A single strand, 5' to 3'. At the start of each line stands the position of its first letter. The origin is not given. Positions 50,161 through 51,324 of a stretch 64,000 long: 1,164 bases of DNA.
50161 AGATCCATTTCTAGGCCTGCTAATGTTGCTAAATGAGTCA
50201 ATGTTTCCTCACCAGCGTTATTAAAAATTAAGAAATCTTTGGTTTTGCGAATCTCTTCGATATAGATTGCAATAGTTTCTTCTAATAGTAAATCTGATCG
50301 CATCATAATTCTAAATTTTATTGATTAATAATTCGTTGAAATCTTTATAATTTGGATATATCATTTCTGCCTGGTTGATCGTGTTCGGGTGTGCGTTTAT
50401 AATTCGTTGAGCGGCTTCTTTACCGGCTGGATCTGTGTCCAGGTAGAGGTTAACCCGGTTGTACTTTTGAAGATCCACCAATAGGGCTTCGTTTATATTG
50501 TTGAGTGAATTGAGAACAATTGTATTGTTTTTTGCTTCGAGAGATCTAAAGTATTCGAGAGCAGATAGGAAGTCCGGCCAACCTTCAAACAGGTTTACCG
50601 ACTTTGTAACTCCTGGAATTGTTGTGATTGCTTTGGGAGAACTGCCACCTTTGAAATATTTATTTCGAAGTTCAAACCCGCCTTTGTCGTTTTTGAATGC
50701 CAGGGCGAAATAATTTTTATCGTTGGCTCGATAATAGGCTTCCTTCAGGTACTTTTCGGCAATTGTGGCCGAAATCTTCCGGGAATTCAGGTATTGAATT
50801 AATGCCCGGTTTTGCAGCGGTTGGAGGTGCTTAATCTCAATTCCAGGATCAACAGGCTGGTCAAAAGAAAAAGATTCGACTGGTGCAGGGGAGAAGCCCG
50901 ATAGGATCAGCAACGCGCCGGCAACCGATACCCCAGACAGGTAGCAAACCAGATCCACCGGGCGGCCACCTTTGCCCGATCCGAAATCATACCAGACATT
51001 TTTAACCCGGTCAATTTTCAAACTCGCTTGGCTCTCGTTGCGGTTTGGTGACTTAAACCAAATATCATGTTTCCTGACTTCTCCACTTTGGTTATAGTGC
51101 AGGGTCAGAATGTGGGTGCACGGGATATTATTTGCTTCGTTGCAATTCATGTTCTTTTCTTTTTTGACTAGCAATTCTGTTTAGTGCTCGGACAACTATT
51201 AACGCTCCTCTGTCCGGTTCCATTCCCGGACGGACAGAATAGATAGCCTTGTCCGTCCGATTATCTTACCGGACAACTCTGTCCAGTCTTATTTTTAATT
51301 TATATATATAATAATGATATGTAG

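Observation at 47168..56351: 9,155-bp relaxase-less integrative element with a phage-satellite-like layout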

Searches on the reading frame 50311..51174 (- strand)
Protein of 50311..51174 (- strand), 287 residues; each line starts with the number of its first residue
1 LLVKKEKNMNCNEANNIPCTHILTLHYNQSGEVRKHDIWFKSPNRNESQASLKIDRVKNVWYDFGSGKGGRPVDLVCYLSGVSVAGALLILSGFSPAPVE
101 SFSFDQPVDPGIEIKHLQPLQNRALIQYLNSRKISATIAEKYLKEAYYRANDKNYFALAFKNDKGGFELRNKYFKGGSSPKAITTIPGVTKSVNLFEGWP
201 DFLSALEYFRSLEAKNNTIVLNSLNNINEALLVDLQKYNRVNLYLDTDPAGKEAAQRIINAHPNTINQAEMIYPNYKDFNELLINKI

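Call 4: search_protein_families(library=pfam, proteins=[window:50311-51174:-], max_evalue=0.1)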
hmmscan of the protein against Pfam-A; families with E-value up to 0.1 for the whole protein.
window:50311-51174:- (287 aa): 4 families
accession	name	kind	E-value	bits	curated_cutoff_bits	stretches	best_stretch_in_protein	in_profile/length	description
PF13155.12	Toprim_2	-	8.1e-12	45.8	22.1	1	195-283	2-88/88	Toprim-like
PF13362.12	Toprim_3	-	2.5e-05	25.1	27.2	1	195-284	4-90/95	Toprim domain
PF01751.28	Toprim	-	0.0047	17.5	23.1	1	228-270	46-92/96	Toprim domain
PF13662.12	Toprim_4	-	0.018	15.7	25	1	228-261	43-73/85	Toprim domain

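Call 6: search_protein_families(library=ncbifam, proteins=[window:50311-51174:-], max_evalue=0.1)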
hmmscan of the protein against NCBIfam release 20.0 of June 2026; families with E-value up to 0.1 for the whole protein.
window:50311-51174:- (287 aa): 2 families
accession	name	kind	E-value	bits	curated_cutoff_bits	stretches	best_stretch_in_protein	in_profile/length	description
TIGR01391.1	dnaG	equivalog_domain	7.7e-08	31.6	283.6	2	229-283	289-345/414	DNA primase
TIGR02760.1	TraI_TIGR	equivalog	0.041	11.3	929.85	1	50-147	1592-1695/1960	conjugative transfer relaxase/helicase TraI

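Call 7: search_protein_families(library=phrogs, proteins=[window:50311-51174:-], max_evalue=0.01)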
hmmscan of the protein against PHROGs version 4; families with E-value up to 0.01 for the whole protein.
window:50311-51174:- (287 aa): 4 families
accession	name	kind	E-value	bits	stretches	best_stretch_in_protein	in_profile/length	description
phrog_47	-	DNA, RNA and nucleotide metabolism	1e-09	38.6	1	33-286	46-325/947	DNA primase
phrog_239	-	DNA, RNA and nucleotide metabolism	1.8e-06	28.2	1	24-285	31-298/801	DNA primase/helicase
phrog_22657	-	unknown function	0.0053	15.4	1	38-79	35-76/1185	-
phrog_6444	-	DNA, RNA and nucleotide metabolism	0.0069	16.2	0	238-283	302-351/577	DNA primase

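Call 8: search_protein_families(library=padloc, proteins=[window:50311-51174:-], max_evalue=0.01)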
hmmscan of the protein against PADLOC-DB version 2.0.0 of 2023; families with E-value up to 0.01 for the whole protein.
window:50311-51174:- (287 aa): 1 family
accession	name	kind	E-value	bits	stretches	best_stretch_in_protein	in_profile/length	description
PDLC03800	RTasDnaG-like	-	6.3e-06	23.2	1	45-155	76-161/550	DRT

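Call 16: find_related_loci(query=window:50311-51174:-, collection=viral_contigs, flank=10000)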
Query window:50311-51174:- (287 aa) in viral_contigs; peptide patterns used: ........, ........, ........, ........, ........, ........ (x = any residue, [..] = any of these).
10 stretches matched a pattern, but none encodes a relative of the query by tblastn (E <= 1e-3).

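Call 90: find_related_loci(query=A5, collection=metagenome_contigs, flank=10000)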
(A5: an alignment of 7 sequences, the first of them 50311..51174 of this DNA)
Query A5 (287 aa) in metagenome_contigs; peptide patterns used: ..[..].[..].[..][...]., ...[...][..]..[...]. (x = any residue, [..] = any of these).
600 stretches matched a pattern (row limit reached: there are more); 336 encode a relative of the query (tblastn E <= 1e-3); the best 80 are kept; 80 distinct loci.
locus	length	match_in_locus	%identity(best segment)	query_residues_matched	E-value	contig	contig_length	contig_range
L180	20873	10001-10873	51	4-286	6e-92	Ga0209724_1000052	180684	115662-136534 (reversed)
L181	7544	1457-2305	49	5-286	9e-85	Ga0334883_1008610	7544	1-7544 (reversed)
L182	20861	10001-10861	47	4-283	5e-72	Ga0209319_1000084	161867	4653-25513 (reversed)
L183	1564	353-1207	46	8-283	2e-74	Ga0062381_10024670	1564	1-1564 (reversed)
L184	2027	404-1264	44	4-286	4e-72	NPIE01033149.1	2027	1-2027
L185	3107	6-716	50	57-284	2e-69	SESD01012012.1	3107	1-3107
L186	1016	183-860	51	9-227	2e-72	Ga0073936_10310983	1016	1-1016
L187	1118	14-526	57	112-283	4e-65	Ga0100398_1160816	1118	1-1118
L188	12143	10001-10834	41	8-286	1e-60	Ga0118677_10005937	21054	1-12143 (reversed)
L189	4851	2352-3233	42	5-286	2e-59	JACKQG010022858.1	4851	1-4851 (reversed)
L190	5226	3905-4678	44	35-287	1e-56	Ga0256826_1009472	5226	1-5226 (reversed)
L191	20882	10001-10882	38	9-285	4e-54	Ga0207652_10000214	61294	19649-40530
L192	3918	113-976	40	8-286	2e-53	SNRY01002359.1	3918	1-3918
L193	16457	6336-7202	38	5-286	4e-52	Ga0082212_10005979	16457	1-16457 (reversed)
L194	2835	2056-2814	43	4-259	8e-52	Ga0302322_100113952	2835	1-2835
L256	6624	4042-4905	38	8-284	3e-46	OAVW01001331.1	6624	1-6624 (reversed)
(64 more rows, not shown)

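Call 103: search_protein_families(library=pfam, proteins=[L256:5113-6537:+, L256:2512-3765:+, L180:11189-11464:+, L180:11508-11804:+, L180:11812-12054:+], max_evalue=0.05)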
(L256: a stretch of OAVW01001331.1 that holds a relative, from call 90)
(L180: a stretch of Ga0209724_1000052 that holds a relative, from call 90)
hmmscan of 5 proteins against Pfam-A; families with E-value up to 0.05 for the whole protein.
L256:5113-6537:+ (475 aa): 4 families
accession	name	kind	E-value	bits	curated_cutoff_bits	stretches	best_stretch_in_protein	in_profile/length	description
PF01076.25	Mob_Pre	-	1.5e-24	87.4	25.5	1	31-237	8-195/196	Plasmid recombination enzyme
PF05667.16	CCDC22_CC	-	0.00069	19.3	39.2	1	233-354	210-336/477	CCDC22 protein coiled-coil region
PF12474.13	PKK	-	0.038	14.6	25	1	317-362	4-49/139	Polo kinase kinase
PF03961.19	FapA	-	0.038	14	31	0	228-371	73-221/272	Flagellar Assembly Protein A beta solenoid domain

L256:2512-3765:+ (418 aa): 4 families
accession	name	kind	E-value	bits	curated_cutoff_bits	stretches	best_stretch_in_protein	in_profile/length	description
PF19263.5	DUF5906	-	3.7e-23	82.8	27.6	1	148-252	1-109/114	Family of unknown function (DUF5906)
PF05272.17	VapE-like_dom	-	3.9e-05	23.7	25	1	142-280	49-181/217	Virulence-associated protein E-like domain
PF00910.28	RNA_helicase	-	0.0017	19.3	21.5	1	152-243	6-104/105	RNA helicase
PF13175.12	AAA_15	-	0.042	13.9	32.1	0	154-242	33-92/374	AAA ATPase domain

L180:11189-11464:+ (92 aa): 1 family
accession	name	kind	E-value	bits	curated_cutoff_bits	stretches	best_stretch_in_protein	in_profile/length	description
PF20775.2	Tag1_N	-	0.024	14.5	28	1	28-89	61-120/190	Tag1 N-terminal domain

L180:11508-11804:+ (99 aa): 0 families

L180:11812-12054:+ (81 aa): 0 families
